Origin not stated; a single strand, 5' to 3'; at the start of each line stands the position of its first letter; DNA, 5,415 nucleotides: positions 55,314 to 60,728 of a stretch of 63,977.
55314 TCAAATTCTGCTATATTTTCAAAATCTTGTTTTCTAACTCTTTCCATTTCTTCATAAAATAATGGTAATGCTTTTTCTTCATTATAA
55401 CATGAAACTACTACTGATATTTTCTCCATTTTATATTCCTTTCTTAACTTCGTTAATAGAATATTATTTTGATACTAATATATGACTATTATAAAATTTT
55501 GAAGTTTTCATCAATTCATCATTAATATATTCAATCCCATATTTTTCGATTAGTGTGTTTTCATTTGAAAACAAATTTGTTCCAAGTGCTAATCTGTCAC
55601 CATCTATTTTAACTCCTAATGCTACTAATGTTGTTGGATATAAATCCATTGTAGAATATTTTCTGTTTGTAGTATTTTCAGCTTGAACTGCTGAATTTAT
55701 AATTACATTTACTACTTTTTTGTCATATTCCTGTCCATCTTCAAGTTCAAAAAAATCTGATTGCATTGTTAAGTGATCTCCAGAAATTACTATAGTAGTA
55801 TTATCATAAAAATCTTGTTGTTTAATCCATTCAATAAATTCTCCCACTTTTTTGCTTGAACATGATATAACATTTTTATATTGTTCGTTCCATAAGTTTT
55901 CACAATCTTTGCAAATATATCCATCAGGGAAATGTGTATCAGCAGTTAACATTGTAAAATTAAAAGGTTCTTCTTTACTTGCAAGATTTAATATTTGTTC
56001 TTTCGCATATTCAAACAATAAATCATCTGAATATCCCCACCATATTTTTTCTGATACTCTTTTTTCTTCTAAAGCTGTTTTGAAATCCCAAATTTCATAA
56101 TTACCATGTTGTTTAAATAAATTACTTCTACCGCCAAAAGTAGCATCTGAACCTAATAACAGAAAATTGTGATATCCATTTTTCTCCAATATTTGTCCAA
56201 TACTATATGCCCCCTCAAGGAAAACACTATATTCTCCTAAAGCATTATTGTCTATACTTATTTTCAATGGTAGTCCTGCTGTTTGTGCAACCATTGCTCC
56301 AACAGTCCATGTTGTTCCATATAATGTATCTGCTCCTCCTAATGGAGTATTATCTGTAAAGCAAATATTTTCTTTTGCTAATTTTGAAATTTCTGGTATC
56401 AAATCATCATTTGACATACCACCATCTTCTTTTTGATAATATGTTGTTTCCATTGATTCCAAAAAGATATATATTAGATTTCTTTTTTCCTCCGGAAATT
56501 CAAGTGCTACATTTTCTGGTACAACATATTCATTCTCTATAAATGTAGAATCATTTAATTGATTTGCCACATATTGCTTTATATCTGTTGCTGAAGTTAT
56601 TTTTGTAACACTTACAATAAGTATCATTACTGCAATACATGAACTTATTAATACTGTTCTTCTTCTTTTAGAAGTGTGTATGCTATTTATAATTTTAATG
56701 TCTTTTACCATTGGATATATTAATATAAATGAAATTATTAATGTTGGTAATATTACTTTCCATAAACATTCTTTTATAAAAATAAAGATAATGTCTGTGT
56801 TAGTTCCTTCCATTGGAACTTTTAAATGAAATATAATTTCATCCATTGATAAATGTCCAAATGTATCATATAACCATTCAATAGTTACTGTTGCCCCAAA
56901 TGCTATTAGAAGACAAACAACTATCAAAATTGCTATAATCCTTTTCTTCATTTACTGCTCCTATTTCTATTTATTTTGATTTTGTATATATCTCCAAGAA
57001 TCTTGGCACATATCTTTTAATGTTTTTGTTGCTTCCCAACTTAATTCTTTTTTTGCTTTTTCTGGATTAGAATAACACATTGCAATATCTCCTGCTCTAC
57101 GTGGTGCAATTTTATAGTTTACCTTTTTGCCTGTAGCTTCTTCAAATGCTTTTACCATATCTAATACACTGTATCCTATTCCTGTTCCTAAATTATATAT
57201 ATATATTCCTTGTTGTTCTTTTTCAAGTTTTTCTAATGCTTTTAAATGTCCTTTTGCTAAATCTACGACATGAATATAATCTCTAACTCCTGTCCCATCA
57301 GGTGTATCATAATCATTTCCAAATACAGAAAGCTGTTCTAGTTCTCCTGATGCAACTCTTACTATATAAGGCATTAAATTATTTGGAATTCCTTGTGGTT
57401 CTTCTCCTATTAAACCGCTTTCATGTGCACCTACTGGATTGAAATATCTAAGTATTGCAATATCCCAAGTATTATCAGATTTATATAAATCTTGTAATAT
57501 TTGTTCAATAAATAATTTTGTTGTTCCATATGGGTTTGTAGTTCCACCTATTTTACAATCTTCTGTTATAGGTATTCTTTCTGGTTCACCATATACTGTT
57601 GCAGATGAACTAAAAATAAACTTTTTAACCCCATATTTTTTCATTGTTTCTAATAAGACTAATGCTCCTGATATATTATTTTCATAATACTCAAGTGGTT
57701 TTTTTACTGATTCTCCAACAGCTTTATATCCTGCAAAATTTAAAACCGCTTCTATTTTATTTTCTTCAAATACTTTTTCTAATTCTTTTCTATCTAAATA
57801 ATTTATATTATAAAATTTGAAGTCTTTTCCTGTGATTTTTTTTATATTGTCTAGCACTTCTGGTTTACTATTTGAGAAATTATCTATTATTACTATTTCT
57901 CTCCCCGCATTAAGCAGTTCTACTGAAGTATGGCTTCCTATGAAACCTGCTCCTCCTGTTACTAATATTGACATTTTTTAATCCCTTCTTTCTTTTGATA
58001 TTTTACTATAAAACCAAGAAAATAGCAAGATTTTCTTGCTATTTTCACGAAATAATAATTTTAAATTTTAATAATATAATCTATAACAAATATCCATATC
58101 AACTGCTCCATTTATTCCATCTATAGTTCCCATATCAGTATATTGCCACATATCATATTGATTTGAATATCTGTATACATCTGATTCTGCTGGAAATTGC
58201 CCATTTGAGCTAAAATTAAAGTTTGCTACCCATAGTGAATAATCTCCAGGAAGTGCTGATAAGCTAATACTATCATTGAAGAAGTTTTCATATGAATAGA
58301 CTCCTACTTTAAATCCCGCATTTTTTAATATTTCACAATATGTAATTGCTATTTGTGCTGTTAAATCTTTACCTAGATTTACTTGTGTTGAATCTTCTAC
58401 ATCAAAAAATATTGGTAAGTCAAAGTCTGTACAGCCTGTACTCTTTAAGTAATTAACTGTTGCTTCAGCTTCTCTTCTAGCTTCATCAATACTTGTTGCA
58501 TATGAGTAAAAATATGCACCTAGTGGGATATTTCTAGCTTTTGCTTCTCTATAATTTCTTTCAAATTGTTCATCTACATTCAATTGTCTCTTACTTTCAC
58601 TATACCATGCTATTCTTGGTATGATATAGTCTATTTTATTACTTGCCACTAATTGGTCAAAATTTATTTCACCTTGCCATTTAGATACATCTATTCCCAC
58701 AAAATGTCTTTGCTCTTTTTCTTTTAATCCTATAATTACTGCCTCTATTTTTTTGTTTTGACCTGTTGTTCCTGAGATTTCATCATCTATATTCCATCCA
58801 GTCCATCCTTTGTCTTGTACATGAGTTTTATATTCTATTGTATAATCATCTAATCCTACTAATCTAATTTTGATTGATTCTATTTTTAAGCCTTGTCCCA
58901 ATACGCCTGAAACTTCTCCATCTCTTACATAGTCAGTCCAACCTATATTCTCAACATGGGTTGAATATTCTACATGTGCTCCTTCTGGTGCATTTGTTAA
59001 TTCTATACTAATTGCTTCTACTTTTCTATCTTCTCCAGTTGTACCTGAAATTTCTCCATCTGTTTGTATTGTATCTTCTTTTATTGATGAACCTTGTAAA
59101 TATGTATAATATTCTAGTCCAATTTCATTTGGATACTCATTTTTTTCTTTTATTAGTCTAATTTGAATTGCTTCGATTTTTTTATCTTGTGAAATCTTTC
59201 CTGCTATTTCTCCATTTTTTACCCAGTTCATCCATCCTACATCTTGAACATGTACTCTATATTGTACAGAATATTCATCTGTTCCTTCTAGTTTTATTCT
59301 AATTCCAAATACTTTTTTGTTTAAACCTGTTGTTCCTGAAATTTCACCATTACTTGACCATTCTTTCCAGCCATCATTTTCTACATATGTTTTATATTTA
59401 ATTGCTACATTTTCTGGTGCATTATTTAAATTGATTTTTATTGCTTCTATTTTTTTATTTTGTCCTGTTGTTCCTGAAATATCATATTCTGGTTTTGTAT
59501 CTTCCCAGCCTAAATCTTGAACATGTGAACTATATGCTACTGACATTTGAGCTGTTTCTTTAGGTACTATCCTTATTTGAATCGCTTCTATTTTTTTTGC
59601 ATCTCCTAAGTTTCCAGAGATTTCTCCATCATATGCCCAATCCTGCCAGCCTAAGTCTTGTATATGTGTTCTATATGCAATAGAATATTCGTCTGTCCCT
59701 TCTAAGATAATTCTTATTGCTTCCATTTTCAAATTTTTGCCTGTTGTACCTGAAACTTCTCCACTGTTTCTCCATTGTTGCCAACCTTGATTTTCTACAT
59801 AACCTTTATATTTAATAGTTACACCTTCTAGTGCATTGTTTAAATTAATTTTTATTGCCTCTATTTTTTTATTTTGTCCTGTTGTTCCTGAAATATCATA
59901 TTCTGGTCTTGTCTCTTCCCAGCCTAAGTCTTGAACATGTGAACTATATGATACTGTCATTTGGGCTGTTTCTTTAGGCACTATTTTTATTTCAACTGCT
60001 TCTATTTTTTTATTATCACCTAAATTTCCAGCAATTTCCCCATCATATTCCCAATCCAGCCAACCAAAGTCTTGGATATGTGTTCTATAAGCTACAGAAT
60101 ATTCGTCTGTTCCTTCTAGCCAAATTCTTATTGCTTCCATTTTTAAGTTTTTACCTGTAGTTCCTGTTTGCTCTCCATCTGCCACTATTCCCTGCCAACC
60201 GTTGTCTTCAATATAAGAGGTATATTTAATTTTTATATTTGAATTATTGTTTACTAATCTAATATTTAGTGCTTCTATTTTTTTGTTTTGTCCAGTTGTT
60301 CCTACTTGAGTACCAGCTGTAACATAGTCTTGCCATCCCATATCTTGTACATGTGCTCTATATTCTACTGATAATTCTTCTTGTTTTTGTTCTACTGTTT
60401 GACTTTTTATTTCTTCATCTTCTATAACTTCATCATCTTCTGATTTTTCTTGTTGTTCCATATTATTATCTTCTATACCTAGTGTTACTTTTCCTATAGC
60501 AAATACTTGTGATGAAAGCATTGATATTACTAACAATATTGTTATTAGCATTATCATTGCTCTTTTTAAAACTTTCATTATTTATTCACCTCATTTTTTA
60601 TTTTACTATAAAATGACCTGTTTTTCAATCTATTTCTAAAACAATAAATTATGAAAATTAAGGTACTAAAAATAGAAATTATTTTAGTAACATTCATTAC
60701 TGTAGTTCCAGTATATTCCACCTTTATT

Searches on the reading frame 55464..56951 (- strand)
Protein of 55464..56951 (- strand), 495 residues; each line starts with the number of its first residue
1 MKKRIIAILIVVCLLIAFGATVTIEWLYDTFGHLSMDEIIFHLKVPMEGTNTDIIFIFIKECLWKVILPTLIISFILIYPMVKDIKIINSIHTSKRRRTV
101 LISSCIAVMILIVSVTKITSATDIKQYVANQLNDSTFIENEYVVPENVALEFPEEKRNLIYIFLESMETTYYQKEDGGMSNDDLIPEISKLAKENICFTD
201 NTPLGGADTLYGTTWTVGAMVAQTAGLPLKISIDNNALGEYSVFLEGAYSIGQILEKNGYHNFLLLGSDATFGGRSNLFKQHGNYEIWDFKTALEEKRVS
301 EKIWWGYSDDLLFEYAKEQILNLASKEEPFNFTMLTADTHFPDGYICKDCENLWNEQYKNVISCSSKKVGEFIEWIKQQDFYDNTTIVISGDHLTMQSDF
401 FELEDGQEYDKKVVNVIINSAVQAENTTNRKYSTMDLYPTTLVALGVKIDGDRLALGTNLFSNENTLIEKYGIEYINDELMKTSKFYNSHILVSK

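Call 63: search_protein_families(library=pfam, proteins=[window:55464-56951:-], max_evalue=0.001)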
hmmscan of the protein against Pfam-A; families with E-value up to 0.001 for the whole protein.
window:55464-56951:- (495 aa): 1 family
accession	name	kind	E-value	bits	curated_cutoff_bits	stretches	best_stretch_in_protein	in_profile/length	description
PF00884.28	Sulfatase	-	2.8e-19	70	25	1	157-447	1-301/301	Sulfatase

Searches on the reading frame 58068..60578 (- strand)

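Call 63: search_protein_families(library=pfam, proteins=[window:58068-60578:-], max_evalue=0.001)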
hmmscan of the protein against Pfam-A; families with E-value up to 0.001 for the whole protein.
window:58068-60578:- (836 aa): 2 families
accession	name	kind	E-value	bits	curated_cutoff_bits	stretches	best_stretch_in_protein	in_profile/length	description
PF07538.16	ChW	-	5.7e-152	493.6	22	12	443-475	1-33/35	Clostridial hydrophobic W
PF01183.26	Glyco_hydro_25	-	2.6e-26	93.5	27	1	629-822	1-180/180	Glycosyl hydrolases family 25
